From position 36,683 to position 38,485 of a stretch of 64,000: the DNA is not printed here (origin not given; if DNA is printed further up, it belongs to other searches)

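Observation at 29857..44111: Rv0022c-Rv0030-like 'hypothetical' module physically joined to eccB-eccC-PE-PPE: a candidate unnumbered type VII (ESX-like) locus next to oriC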

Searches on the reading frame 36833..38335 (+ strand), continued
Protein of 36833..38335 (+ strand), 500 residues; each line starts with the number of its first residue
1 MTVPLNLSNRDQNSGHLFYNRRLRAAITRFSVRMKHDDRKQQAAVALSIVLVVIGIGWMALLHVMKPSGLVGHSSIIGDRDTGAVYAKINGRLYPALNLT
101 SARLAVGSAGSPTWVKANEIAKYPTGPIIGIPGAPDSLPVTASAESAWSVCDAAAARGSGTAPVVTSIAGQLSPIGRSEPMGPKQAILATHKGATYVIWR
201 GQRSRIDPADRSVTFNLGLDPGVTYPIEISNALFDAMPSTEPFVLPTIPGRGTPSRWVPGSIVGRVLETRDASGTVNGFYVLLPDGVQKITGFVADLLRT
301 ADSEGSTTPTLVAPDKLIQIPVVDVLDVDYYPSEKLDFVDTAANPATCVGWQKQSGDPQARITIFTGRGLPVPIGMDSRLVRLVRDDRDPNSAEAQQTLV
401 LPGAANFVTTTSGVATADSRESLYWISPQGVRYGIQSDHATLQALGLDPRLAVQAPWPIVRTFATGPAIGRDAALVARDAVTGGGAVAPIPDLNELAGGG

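Call 57: find_encoding_contigs(protein=P0058, flank=10000, max_places=1)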
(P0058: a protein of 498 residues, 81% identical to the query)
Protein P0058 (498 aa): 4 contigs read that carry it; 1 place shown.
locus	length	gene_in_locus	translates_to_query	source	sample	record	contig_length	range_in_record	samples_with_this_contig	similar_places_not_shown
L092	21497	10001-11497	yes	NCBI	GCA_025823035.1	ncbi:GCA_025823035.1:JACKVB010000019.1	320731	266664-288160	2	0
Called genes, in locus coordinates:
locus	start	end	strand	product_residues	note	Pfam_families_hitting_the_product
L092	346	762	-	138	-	PF12680:SnoaL_2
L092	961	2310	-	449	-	PF00823:PPE, PF12484:PPE-SVP, PF09851:SHOCT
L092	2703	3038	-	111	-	PF00583:Acetyltransf_1 (faint), PF14542:Acetyltransf_CG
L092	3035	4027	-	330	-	PF02678:Pirin, PF05726:Pirin_C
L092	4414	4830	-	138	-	PF02467:Whib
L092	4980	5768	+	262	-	-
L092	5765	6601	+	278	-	PF00877:NLPC_P60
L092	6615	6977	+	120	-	PF10774:DUF4226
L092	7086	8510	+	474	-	PF10774:DUF4226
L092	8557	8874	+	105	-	PF10824:T7SS_ESX_EspC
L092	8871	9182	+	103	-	PF10904:DUF2694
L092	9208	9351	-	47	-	-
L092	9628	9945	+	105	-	PF10921:DUF2710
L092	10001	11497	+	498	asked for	PF05108:T7SS_ESX1_EccB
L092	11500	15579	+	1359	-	PF01580:FtsK_SpoIIIE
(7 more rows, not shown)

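Call 82: find_encoding_contigs(protein=P0051, flank=10000, max_places=1)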
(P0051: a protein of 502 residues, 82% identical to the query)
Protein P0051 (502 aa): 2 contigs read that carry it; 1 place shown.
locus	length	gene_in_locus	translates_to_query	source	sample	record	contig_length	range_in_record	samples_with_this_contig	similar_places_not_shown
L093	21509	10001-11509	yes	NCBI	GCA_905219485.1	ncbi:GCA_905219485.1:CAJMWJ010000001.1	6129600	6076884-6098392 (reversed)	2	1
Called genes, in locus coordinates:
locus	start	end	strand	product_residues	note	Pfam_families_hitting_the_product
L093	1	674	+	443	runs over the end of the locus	PF00909:Ammonium_transp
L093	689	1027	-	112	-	PF14542:Acetyltransf_CG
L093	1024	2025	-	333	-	PF02678:Pirin, PF05726:Pirin_C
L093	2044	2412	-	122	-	PF00441:Acyl-CoA_dh_1, PF08028:Acyl-CoA_dh_2 (weak)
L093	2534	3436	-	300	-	PF02771:Acyl-CoA_dh_N, PF02770:Acyl-CoA_dh_M, PF00441:Acyl-CoA_dh_1 (weak)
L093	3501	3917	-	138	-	PF02467:Whib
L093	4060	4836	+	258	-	PF13560:HTH_31, PF01381:HTH_3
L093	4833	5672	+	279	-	PF00877:NLPC_P60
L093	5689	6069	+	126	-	PF10774:DUF4226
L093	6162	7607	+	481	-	PF10774:DUF4226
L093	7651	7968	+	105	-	PF10824:T7SS_ESX_EspC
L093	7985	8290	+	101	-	PF10904:DUF2694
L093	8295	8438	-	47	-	-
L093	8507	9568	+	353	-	PF18646:DUF5632, PF18645:DUF5631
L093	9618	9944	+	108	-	PF10921:DUF2710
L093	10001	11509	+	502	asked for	PF05108:T7SS_ESX1_EccB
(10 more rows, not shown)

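Call 85: search_protein_families(library=pfam, proteins=[L091:9063-9998:+, L027:19037-20107:+], max_evalue=1)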
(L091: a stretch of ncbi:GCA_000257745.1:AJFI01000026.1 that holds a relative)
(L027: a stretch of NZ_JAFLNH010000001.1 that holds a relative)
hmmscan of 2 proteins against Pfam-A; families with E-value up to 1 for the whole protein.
L091:9063-9998:+ (311 aa): 2 families
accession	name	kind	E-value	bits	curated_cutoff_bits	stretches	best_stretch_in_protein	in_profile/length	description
PF01464.25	SLT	-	2.9e-05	24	21.3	1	210-291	18-85/117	Transglycosylase SLT domain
PF10774.15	DUF4226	-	0.0025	18.5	23.5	1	51-151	3-108/115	Domain of unknown function (DUF4226)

L027:19037-20107:+ (356 aa): 14 families
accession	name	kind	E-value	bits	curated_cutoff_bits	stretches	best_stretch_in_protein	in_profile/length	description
PF01656.29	CbiA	-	3.8e-09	37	25.4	1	108-319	1-117/125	CobQ/CobB/MinD/ParA nucleotide binding domain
PF10609.15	ParA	-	3.7e-05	23.7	27.1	1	105-131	3-29/246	NUBPL iron-transfer P-loop NTPase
PF13614.12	AAA_31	-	0.00012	22.6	27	1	107-148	3-43/177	AAA domain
PF13191.12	AAA_16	-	0.0002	22.3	32.6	1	88-231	6-145/167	AAA ATPase domain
PF02374.21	ArsA_ATPase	-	0.00071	19.3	24.3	1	109-136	4-31/305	Anion-transporting ATPase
PF13479.12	AAA_24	-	0.0022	18.3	27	1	109-238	5-84/195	AAA domain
PF13401.12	AAA_22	-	0.0084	16.9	27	1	108-238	7-104/130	AAA domain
PF13245.12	AAA_19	-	0.082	13.5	25.1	1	108-140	13-45/134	AAA domain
PF06564.18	CBP_BcsQ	-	0.088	12.7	21.3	1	110-145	6-40/234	Cellulose biosynthesis protein BcsQ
PF13481.12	AAA_25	-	0.096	12.7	27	1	92-124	20-51/195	AAA domain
PF25199.1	nSTAND_NTPase5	-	0.12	12.7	34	1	92-122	26-57/145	Novel STAND NTPase 5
PF00931.28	NB-ARC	-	0.14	11.8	23.5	1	91-126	5-38/248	NB-ARC domain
PF13604.12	AAA_30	-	0.15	12.2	27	1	97-132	9-44/191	AAA domain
PF03029.23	ATP_bind_1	-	0.17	12.1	27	1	111-144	1-35/240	Conserved hypothetical ATP binding protein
